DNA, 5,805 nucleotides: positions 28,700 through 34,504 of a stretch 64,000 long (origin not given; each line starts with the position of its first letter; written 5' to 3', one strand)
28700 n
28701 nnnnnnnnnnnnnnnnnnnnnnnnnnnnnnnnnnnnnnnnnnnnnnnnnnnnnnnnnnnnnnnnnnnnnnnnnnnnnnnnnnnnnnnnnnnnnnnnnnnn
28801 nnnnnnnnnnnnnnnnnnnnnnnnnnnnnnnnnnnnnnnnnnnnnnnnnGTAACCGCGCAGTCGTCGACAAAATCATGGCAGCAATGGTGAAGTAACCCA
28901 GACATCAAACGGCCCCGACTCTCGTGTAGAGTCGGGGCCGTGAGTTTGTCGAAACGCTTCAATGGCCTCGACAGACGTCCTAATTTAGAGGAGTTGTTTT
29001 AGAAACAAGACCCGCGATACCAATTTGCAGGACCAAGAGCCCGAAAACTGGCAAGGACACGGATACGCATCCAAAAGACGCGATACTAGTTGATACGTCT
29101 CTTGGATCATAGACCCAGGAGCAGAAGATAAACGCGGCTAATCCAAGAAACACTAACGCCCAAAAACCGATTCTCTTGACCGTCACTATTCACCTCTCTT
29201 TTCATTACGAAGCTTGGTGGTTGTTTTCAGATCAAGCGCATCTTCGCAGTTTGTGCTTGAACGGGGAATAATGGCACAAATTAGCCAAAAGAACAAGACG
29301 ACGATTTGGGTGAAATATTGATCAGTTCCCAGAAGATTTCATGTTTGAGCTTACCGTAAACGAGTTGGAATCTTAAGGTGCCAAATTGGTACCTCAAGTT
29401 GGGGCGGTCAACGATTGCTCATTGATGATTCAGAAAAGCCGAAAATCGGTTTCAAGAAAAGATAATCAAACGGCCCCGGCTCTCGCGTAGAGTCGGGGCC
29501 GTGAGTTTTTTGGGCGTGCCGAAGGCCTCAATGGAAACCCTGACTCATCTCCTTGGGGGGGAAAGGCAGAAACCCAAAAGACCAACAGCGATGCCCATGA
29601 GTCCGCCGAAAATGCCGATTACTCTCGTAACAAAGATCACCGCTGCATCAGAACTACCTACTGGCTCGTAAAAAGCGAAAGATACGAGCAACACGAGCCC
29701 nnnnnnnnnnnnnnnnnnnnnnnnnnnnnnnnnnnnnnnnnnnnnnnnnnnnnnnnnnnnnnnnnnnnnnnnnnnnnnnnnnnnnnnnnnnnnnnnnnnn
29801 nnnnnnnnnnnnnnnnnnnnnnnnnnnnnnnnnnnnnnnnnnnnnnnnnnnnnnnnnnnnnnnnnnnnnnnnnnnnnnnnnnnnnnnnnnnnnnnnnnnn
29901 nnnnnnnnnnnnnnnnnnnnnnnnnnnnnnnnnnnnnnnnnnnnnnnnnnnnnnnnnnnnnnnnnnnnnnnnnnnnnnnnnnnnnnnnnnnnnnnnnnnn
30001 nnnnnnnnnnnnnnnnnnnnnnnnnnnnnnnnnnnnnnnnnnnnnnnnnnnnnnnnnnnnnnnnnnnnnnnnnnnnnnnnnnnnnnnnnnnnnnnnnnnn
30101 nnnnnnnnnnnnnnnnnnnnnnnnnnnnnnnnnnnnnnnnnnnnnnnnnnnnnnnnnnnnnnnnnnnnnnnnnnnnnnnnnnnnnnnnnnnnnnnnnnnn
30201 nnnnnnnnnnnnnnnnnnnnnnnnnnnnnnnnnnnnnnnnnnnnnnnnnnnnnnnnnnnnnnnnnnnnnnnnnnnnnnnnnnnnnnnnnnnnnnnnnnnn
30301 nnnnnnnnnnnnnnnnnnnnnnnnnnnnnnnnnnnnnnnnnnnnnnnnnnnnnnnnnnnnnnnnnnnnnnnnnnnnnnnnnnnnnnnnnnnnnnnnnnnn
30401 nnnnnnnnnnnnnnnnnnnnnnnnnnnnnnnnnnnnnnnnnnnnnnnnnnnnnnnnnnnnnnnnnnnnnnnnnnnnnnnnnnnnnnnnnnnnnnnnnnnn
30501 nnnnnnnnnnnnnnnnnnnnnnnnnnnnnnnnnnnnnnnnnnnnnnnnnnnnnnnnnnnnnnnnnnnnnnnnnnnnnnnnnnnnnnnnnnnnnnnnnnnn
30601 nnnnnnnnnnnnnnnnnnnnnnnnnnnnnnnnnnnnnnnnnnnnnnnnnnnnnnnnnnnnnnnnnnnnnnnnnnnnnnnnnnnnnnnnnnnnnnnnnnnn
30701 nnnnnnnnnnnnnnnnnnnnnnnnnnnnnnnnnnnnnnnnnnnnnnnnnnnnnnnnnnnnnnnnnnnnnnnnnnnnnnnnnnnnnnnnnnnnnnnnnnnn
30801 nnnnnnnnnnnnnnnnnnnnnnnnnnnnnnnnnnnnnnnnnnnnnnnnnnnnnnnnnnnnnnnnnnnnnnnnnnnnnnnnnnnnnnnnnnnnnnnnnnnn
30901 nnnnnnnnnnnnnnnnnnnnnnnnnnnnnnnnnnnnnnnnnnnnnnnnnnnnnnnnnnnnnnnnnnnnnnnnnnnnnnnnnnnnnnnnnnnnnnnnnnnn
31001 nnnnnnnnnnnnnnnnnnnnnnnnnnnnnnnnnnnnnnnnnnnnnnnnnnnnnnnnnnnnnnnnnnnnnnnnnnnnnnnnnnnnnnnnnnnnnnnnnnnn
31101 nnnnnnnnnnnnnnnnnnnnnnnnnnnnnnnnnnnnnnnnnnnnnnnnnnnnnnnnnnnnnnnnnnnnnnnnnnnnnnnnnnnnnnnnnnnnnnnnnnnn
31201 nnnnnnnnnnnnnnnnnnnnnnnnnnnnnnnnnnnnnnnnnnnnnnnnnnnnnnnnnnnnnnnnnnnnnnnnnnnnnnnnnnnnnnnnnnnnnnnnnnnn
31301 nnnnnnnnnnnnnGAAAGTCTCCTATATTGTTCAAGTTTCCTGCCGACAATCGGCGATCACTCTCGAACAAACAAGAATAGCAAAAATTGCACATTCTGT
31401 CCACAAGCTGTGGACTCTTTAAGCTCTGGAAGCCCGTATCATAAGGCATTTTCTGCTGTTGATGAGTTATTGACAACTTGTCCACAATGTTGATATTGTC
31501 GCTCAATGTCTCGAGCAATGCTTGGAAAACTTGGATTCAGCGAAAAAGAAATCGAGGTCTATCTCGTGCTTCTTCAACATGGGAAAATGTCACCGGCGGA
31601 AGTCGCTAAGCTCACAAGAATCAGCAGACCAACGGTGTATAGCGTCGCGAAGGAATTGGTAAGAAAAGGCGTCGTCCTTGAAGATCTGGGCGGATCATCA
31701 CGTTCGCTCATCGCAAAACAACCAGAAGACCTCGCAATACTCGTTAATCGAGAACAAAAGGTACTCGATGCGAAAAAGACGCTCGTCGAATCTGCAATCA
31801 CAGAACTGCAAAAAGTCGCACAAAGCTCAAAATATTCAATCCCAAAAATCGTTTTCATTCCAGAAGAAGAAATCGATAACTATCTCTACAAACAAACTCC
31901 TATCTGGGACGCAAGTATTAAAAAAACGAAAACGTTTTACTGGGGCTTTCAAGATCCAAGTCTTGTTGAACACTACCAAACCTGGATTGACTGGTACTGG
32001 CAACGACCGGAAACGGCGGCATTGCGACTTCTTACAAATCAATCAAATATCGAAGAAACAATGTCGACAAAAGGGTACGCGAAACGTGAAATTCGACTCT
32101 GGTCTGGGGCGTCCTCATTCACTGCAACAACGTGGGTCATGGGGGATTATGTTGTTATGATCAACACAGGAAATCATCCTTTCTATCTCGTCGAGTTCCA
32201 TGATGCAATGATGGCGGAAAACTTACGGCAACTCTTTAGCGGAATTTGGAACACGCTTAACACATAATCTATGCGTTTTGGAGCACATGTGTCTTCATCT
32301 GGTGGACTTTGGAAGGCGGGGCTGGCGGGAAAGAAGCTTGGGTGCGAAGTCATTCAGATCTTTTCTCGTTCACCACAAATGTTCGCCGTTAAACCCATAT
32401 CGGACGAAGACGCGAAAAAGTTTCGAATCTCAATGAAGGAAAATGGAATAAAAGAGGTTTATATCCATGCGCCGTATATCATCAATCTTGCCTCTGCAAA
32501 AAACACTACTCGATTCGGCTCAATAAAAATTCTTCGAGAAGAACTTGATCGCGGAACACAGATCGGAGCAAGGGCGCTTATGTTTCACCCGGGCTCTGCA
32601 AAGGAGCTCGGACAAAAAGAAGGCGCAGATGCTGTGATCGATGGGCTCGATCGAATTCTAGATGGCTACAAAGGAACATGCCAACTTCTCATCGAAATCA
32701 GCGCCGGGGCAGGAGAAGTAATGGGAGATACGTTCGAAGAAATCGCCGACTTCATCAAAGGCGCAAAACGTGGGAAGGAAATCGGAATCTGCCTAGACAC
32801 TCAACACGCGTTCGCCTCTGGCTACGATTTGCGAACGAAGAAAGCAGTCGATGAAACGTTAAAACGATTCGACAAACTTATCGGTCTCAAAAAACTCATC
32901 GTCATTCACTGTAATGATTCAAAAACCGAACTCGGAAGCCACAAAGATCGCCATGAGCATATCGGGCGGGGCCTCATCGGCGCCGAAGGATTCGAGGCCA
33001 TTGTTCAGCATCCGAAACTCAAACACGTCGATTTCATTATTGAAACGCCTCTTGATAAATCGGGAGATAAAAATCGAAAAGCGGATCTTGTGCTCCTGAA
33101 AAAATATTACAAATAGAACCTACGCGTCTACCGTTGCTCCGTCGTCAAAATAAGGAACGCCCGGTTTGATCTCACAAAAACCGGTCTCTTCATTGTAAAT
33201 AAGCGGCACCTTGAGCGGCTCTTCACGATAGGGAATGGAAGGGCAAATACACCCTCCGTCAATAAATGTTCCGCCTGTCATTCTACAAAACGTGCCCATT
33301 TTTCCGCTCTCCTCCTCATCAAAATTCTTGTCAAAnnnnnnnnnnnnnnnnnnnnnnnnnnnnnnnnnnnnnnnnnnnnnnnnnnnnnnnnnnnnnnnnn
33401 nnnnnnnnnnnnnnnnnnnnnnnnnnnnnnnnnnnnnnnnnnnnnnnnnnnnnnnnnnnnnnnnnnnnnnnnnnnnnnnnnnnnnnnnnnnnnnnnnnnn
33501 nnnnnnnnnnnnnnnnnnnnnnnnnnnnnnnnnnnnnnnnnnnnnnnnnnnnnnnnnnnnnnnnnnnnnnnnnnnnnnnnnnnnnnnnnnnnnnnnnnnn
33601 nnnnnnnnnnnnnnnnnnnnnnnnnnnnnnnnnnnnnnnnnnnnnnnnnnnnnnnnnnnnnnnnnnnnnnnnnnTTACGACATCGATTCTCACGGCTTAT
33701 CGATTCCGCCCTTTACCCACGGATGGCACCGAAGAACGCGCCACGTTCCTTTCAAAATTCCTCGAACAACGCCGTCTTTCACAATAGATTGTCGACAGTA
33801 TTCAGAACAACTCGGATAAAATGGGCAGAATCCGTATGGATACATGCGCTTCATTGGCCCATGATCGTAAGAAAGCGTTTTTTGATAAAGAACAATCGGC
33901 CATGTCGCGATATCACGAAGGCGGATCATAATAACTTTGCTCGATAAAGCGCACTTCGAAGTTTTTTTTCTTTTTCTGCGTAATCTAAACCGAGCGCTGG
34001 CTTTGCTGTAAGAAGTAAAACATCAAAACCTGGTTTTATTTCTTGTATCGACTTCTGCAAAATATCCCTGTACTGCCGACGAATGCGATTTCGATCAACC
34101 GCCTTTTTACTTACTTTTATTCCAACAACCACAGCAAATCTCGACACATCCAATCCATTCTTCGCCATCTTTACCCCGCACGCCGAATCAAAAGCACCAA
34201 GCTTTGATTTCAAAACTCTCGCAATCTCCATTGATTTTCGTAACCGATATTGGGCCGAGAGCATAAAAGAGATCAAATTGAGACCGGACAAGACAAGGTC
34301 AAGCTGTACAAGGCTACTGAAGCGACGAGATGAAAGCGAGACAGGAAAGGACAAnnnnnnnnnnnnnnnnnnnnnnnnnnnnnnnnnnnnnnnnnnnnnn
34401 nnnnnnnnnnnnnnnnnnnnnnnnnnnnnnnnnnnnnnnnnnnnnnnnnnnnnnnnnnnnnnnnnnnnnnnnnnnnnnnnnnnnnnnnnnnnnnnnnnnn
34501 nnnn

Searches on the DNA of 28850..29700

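Call 87: search_rna_families(source=window, start=28850, end=29700, threshold=evalue, max_evalue=1)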
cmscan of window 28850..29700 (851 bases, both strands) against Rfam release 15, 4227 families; matches with E-value up to 1: 2.
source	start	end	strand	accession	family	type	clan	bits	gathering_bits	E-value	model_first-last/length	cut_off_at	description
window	28901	28959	-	RF01812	Pxr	Gene; sRNA;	-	24.1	80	0.07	1-109/109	no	Pxr regulatory sRNA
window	29333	29346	+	RF00180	REN-SRE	Cis-reg;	-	14.9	41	0.87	1-37/37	no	Renin stability regulatory element (REN-SRE)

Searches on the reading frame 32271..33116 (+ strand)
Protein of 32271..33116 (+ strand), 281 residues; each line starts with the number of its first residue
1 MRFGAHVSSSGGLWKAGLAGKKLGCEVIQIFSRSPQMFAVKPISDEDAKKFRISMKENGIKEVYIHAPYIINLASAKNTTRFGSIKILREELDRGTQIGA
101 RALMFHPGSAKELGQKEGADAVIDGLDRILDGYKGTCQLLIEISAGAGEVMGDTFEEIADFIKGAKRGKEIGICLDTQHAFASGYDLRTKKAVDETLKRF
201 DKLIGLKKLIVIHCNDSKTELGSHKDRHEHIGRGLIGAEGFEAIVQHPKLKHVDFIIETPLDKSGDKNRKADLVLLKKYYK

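Call 7: search_protein_families(library=pfam, proteins=[window:32271-33116:+])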
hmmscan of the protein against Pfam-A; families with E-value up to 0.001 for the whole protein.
window:32271-33116:+ (281 aa): 1 family
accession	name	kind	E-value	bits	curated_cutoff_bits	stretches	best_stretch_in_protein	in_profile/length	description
PF01261.30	AP_endonuc_2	-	7e-45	154.1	31.1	1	21-277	5-247/249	Xylose isomerase-like TIM barrel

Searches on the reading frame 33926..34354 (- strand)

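Call 20: search_protein_families(library=pfam, proteins=[window:33926-34354:-])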
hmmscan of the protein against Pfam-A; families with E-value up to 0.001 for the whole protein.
window:33926-34354:- (142 aa): 1 family
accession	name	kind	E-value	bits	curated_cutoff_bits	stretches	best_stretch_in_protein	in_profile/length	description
PF00825.24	Ribonuclease_P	-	4.4e-19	69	22.3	1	33-139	2-108/109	Ribonuclease P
